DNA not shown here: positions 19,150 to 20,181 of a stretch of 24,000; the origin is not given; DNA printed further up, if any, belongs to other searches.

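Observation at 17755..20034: SulP transporter closing the carboxysome operon carries an unrecognised extension of about 200 aa beyond its STAS domain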

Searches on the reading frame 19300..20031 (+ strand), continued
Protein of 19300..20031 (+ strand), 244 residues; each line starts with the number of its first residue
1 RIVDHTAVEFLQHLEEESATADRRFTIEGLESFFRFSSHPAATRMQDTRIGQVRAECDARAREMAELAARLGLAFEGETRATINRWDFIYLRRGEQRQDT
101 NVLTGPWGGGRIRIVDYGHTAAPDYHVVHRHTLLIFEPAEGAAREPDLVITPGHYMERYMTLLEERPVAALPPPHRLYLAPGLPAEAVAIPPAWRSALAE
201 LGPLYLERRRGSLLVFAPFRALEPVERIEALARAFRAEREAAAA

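Call 65: find_encoding_contigs(protein=P0152, flank=5000, max_places=2)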
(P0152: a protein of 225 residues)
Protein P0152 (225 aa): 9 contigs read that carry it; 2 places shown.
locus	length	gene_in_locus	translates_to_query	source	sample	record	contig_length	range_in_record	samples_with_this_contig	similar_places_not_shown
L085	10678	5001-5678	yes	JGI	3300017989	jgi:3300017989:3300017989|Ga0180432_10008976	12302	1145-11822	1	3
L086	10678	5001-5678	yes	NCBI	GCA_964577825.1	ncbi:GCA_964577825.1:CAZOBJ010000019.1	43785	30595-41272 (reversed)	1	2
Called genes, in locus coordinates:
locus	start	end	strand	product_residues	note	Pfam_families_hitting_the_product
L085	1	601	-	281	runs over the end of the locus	PF00106:adh_short, PF13561:adh_short_C2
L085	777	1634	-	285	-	PF01261:AP_endonuc_2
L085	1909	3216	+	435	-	PF03447:NAD_binding_3, PF00742:Homoserine_dh, PF01842:ACT (weak)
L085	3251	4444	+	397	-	PF01676:Metalloenzyme, PF10143:PhosphMutase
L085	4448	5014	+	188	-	PF00293:NUDIX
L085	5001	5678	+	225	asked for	-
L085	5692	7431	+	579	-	PF02401:LYTB, PF01040:UbiA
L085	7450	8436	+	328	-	PF01351:RNase_HII (weak)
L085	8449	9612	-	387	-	PF04389:Peptidase_M28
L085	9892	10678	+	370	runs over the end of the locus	PF01817:CM_2, PF00800:PDT, PF01842:ACT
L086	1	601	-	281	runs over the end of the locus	PF00106:adh_short, PF13561:adh_short_C2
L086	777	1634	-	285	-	PF01261:AP_endonuc_2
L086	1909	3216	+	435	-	PF03447:NAD_binding_3, PF00742:Homoserine_dh, PF01842:ACT (weak)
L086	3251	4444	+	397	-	PF01676:Metalloenzyme, PF10143:PhosphMutase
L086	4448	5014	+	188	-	PF00293:NUDIX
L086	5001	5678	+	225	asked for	-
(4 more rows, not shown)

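Call 67: find_encoding_contigs(protein=P0172, flank=4000, max_places=2)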
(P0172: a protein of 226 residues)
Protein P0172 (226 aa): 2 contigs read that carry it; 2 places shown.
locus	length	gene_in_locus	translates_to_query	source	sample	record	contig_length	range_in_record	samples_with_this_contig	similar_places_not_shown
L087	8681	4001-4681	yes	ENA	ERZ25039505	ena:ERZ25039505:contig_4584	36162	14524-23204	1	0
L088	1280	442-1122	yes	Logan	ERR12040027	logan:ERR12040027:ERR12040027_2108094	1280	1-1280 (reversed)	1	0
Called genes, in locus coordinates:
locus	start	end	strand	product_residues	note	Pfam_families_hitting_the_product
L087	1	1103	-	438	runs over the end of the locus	PF07586:HXXSHH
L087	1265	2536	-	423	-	PF22244:GCE_fung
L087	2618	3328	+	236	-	-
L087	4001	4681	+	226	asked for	-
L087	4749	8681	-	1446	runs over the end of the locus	PF14238:DUF4340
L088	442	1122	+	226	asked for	-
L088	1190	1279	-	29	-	?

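Call 68: find_encoding_contigs(protein=P0153, flank=4000, max_places=2)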
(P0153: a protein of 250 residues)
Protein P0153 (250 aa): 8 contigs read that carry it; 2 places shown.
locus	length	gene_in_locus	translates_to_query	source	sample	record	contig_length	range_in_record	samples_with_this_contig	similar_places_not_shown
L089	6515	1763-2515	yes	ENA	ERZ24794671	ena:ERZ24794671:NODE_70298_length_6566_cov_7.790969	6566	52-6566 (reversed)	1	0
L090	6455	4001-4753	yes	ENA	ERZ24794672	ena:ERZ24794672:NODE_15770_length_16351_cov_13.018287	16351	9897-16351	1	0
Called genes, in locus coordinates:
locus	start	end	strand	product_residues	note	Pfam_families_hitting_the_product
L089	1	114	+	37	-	?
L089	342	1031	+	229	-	-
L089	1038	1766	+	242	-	-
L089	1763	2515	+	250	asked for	-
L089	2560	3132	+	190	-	PF04011:LemA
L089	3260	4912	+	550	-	PF07691:PA14, PF06439:3keto-disac_hyd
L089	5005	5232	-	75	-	-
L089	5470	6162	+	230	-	PF07963:N_methyl, PF07596:SBP_bac_10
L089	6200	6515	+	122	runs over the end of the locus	?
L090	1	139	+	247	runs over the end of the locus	PF14237:GYF_2 (weak)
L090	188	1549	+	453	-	PF07690:MFS_1, PF00083:Sugar_tr (faint), PF13347:MFS_2, PF07690:MFS_1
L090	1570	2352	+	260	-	PF01128:IspD (weak), PF12804:NTP_transf_3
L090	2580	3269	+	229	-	-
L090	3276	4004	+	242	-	-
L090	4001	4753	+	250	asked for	-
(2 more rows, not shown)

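Call 71: search_solved_structures(query=A4, max_evalue=10, show_alignments=1)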
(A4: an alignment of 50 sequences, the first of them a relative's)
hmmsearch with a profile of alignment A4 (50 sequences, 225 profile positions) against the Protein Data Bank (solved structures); distinct sequences matched with E-value up to 10: 12.
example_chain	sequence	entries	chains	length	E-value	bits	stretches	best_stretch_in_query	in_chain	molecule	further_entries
5ltq_A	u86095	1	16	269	0.0091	18.6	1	82-143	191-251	Green fluorescent protein blFP-Y3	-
9fem_A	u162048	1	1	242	0.14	14.6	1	83-145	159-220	mNeonGreen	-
5ltp_A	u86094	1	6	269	0.17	14.4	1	83-145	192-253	mNeonGreen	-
5ltr_A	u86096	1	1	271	0.17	14.4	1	83-145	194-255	mNeonGreen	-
9dze_f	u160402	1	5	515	0.3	13.6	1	83-145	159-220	pD5-14 D component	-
5c8j_I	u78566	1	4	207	0.47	12.9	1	8-60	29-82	Protein MJ0480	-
5mwc_D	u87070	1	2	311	1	11.9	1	79-145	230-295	genetically-encoded green calcium indicator NTnC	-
4jeo_A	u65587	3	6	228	1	11.9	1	86-144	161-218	Red fluorescent protein blFP-R5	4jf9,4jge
7z7o_A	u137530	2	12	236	1.1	11.8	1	83-145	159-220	NeonCyan0.95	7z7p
9ut8_B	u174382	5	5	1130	1.1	11.7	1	83-145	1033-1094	Taste receptor type 1 member 3,mNeonGreen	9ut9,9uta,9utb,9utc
8z0g_A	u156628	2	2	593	1.3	11.5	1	86-145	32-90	Leu/Ile/Val-binding protein,Leu/Ile/Val-binding protein,mNeonGreen | NeIle,Leu/Ile/Val-binding protein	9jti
3zol_A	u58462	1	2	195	1.4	11.4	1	69-107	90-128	PROTOGLOBIN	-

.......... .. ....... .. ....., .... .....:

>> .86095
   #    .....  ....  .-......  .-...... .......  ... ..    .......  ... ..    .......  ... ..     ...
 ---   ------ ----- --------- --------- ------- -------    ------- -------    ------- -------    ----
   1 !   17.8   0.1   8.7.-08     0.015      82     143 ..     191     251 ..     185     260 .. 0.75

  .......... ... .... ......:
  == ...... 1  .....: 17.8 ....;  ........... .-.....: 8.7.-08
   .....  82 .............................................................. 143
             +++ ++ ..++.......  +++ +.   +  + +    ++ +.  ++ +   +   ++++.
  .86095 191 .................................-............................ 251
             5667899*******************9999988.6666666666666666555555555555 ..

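Call 85: list_cluster_members(proteins=[P0154, P0155, P0159, P0162, P0163, P0164, P0167, P0168, P0173, P0176])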
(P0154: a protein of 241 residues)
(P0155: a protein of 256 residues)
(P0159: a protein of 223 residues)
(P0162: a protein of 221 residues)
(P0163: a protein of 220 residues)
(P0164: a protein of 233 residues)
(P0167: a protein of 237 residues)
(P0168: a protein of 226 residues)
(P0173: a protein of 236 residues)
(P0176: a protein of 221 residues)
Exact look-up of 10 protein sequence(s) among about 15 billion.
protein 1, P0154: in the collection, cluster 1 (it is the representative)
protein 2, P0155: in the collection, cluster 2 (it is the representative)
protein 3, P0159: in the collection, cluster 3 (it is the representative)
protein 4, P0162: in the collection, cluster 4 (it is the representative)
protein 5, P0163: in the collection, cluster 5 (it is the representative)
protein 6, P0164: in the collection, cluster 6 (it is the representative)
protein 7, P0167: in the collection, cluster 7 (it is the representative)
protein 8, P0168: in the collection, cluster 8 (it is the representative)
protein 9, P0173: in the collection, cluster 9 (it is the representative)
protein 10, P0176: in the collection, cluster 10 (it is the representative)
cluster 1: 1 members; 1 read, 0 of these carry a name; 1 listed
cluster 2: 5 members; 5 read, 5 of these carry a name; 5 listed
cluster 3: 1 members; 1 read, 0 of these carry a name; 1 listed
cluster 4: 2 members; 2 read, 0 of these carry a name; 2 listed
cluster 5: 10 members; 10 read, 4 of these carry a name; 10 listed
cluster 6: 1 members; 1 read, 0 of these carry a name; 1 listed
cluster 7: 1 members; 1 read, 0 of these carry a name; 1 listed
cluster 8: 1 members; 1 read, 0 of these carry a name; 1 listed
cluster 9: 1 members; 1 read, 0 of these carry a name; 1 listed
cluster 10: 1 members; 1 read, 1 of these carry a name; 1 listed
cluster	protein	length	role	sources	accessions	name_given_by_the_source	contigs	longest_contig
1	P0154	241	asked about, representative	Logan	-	-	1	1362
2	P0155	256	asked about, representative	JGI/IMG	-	hypothetical protein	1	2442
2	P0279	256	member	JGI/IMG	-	hypothetical protein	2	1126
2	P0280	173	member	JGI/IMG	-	hypothetical protein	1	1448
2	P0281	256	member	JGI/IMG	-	hypothetical protein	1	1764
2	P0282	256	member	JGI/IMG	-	hypothetical protein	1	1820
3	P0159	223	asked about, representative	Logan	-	-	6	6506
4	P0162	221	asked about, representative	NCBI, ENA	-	-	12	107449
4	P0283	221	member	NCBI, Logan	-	-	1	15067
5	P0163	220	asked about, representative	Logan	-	-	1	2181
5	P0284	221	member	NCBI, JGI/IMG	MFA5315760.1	MAG: hypothetical protein WC409_07445 [Candidatus Omnitrophota bacterium] | hypothetical protein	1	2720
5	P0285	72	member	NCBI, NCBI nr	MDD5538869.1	MAG: hypothetical protein PHF12_07895, partial [Candidatus Omnitrophica bacterium] | hypothetical protein [Candidatus Omnitrophota bacterium]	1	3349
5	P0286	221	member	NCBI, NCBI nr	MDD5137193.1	MAG: hypothetical protein PHG72_00020 [Candidatus Omnitrophica bacterium] | hypothetical protein [Candidatus Omnitrophota bacterium]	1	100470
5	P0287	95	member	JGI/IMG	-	hypothetical protein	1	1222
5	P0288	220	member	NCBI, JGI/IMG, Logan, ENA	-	-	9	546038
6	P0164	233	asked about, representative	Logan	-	-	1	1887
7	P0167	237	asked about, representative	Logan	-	-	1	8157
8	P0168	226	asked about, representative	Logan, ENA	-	-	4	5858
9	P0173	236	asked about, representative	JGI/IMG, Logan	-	-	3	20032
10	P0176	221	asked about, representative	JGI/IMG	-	hypothetical protein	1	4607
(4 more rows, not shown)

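Call 86: find_encoding_contigs(protein=P0162, flank=3000, max_places=3)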
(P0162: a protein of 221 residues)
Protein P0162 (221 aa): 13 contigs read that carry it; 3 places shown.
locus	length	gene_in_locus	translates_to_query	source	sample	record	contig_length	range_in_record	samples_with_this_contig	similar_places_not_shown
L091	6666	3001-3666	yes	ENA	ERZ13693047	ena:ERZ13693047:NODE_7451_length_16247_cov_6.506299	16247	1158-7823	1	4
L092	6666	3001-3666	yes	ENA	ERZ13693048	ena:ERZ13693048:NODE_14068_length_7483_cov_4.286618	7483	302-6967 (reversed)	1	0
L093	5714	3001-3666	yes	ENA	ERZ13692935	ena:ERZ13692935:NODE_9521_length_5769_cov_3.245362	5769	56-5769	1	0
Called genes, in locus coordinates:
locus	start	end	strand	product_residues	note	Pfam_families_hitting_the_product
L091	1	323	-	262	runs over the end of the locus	PF13432:TPR_16, PF00515:TPR_1 (faint), PF13414:TPR_11 (faint), PF01476:LysM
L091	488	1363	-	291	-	-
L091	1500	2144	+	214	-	-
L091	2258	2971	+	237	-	PF00657:Lipase_GDSL, PF13472:Lipase_GDSL_2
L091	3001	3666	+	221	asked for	-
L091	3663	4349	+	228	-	-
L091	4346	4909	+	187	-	PF04011:LemA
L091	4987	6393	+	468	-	PF01408:GFO_IDH_MocA, PF19051:GFO_IDH_MocA_C2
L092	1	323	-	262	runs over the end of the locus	PF13432:TPR_16, PF00515:TPR_1 (faint), PF13414:TPR_11 (faint), PF01476:LysM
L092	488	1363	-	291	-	-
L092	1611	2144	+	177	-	-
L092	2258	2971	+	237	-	PF00657:Lipase_GDSL, PF13472:Lipase_GDSL_2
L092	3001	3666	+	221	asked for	-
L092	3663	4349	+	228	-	-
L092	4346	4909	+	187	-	PF04011:LemA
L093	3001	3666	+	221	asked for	-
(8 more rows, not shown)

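Call 87: find_encoding_contigs(protein=P0288, flank=3000, max_places=3)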
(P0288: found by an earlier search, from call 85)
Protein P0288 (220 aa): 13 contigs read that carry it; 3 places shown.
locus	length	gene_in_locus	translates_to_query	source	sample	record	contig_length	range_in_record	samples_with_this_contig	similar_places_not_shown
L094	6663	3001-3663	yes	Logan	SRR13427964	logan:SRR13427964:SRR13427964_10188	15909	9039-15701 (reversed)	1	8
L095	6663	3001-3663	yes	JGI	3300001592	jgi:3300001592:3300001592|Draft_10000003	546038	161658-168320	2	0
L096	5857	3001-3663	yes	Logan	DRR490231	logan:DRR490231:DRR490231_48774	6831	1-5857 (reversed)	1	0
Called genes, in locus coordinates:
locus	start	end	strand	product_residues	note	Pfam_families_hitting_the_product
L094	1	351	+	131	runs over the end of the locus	PF07963:N_methyl (weak)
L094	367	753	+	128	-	PF07963:N_methyl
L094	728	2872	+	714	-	PF17191:RecG_wedge, PF01336:tRNA_anti-codon, PF00270:DEAD, PF04851:ResIII, PF00271:Helicase_C, PF19833:RecG_dom3_C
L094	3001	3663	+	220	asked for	-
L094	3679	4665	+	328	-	PF04389:Peptidase_M28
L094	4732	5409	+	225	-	PF01209:Ubie_methyltran, PF00891:Methyltransf_2, PF13489:Methyltransf_23 (weak), PF05175:MTS, PF13847:Methyltransf_31, PF08241:Methyltransf_11, PF08242:Methyltransf_12, PF13649:Methyltransf_25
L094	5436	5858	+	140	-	PF13211:DUF4019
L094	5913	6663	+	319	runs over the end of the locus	-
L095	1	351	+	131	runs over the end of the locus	PF07963:N_methyl (weak)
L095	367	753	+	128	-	PF07963:N_methyl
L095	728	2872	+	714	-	PF17191:RecG_wedge, PF01336:tRNA_anti-codon, PF00270:DEAD, PF04851:ResIII, PF00271:Helicase_C, PF19833:RecG_dom3_C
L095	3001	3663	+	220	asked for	-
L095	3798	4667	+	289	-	-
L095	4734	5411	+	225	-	PF01209:Ubie_methyltran, PF00891:Methyltransf_2, PF13489:Methyltransf_23 (weak), PF05175:MTS, PF13847:Methyltransf_31, PF08241:Methyltransf_11, PF08242:Methyltransf_12, PF13649:Methyltransf_25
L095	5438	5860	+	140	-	-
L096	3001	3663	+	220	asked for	-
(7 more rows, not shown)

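Call 88: find_encoding_contigs(protein=P0173, flank=3000, max_places=2)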
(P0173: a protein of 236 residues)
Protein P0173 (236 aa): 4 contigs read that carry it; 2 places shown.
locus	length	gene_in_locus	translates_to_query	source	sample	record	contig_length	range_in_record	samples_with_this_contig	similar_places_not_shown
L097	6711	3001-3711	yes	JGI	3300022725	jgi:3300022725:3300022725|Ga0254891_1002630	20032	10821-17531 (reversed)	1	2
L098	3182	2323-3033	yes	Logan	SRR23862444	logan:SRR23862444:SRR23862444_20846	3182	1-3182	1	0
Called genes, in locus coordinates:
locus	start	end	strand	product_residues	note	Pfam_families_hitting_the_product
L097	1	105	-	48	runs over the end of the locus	-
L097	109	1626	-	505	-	PF02335:Cytochrom_C552, PF14522:Cytochrome_C7 (faint), PF14537:Cytochrom_c3_2 (faint), PF02335:Cytochrom_C552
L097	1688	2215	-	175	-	PF03264:Cytochrom_NNT, PF14522:Cytochrome_C7 (faint)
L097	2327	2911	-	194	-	-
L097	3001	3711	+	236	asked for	-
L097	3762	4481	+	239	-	PF01451:LMWPc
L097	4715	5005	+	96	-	-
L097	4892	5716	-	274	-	PF10670:DUF4198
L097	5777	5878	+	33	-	-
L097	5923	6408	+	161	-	-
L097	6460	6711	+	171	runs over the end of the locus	-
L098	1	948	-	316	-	?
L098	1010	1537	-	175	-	PF03264:Cytochrom_NNT, PF14522:Cytochrome_C7 (faint)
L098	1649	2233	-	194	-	-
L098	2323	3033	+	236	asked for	-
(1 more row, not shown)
